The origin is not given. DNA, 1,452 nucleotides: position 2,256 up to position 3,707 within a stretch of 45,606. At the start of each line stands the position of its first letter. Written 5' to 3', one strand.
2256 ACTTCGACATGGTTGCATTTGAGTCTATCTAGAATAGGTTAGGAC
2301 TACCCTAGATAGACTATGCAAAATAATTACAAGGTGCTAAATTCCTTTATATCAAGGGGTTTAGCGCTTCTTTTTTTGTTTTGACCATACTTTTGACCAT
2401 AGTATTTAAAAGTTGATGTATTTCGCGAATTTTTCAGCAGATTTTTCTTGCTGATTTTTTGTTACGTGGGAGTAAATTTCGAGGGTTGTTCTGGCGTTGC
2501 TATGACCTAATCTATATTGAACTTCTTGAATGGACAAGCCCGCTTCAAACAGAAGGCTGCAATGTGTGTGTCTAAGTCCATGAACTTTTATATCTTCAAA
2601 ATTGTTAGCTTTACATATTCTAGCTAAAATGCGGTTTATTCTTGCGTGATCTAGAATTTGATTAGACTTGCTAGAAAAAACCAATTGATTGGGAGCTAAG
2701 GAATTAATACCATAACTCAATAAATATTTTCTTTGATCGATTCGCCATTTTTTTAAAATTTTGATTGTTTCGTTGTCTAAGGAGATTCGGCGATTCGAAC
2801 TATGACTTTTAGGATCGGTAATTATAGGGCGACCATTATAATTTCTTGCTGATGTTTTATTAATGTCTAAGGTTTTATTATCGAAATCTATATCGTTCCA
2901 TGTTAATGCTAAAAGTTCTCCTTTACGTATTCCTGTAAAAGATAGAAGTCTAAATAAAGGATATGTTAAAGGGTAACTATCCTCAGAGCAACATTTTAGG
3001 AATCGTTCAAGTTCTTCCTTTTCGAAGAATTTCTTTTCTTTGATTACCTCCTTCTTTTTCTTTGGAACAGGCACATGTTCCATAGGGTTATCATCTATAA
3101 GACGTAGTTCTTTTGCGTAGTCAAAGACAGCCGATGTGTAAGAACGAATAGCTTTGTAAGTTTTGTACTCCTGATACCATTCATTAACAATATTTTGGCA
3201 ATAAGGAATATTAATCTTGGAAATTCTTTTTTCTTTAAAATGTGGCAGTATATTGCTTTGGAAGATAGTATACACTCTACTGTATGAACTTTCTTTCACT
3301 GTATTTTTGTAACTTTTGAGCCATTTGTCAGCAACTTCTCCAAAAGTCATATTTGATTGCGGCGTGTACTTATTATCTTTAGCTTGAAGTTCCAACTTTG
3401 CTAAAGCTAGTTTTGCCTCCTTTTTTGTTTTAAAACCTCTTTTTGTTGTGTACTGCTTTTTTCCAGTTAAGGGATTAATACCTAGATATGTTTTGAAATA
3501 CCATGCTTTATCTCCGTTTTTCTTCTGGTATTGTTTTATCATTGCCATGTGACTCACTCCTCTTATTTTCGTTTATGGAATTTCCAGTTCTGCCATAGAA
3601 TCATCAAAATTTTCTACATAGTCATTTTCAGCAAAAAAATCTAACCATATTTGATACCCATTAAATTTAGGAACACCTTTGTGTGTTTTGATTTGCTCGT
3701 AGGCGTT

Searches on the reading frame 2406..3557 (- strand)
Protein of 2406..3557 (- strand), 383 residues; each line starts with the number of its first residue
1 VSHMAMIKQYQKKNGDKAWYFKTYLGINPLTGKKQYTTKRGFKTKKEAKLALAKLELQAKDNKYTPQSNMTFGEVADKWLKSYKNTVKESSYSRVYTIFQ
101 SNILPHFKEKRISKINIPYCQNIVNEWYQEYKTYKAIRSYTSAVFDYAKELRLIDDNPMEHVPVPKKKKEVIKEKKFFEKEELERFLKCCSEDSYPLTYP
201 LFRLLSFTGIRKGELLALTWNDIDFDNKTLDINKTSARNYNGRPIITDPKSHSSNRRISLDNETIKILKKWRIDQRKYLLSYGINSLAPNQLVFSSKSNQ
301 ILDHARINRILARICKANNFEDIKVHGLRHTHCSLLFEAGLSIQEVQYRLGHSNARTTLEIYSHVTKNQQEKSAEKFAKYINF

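Call 3: search_protein_families(library=pfam, proteins=[window:2406-3557:-], max_evalue=0.01)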
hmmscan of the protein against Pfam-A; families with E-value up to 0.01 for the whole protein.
window:2406-3557:- (383 aa): 4 families
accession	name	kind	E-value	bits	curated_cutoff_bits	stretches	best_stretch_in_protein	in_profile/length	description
PF00589.27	Phage_integrase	-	2.6e-28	99.4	27.1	1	177-368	2-171/172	Phage integrase family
PF14659.12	Phage_int_SAM_3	-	3e-16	59.8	22.6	1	71-127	1-57/58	Phage integrase, N-terminal SAM-like domain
PF14657.12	Arm-DNA-bind_4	-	1.2e-15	57.3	22.3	1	19-63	2-46/47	Arm DNA-binding domain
PF22022.2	Phage_int_M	-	4.4e-11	43.3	27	1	72-161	1-92/96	Phage integrase central domain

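Call 4: search_protein_families(library=phrogs, proteins=[window:2406-3557:-], max_evalue=0.001)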
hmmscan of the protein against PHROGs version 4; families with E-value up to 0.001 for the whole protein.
window:2406-3557:- (383 aa): 11 families
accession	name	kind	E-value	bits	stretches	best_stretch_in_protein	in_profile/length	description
phrog_1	-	integration and excision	7.3e-91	307.3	1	9-382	114-452/611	integrase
phrog_216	-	integration and excision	7.9e-39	134.5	1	134-379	15-238/301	integrase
phrog_23783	-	integration and excision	3.3e-26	93.2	1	7-162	3-152/162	integrase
phrog_7685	-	integration and excision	2.6e-20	74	1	248-379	121-237/240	integrase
phrog_26960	-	unknown function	1.8e-09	39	1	7-131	7-130/146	-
phrog_38497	-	unknown function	2.9e-07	31.5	1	4-46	27-69/69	-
phrog_7244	-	integration and excision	1.2e-05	25.7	1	5-235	9-235/263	integrase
phrog_4710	-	unknown function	2.3e-05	25.1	1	61-236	14-193/211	-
phrog_7269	-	integration and excision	5.4e-05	24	1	300-372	6-76/89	integrase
phrog_25190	-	integration and excision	9.3e-05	23.7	1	313-368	37-92/109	integrase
phrog_37709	-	unknown function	0.00014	22.8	1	148-233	36-112/116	-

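Call 6: search_protein_families(library=ncbifam, proteins=[window:2406-3557:-], max_evalue=0.01)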
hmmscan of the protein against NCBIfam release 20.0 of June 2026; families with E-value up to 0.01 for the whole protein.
window:2406-3557:- (383 aa): 11 families
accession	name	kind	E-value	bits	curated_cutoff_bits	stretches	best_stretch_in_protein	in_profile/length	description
NF040815.2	recomb_XerA_Arch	equivalog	2.1e-25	89.8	220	1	85-371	15-260/263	site-specific tyrosine recombinase/integron integrase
TIGR02224.1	recomb_XerC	equivalog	5.2e-22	78.6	335.15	1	108-372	37-284/295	tyrosine recombinase XerC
TIGR02225.1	recomb_XerD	equivalog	3.2e-21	75.9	329.6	1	84-375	15-284/290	site-specific tyrosine recombinase XerD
NF001399.0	PRK00283.1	subfamily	5.9e-17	61.9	279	1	119-372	59-290/300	tyrosine recombinase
TIGR02249.1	integrase_gron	subfamily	7.3e-13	48.5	265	1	307-370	242-305/315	integron integrase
NF002331.0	PRK01287.1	subfamily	9.1e-09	34.7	371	1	145-367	111-314/365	site-specific tyrosine recombinase XerC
NF003462.0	PRK05084.1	equivalog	1.1e-08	34.3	267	1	299-377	280-356/360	tyrosine recombinase XerS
NF007370.0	PRK09870.1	subfamily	6.6e-08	32.4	221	1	168-359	3-174/200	tyrosine-type DNA invertase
NF011946.0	PRK15417.1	equivalog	3.5e-06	26.4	435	1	322-368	273-318/337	integron integrase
NF007371.0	PRK09871.1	subfamily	0.0012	18.5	222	0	198-360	28-170/198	tyrosine-type DNA invertase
NF040693.1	recomb_GmtY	equivalog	0.0018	17.6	340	0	324-369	392-436/441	gamma-mobile-trio recombinase GmtY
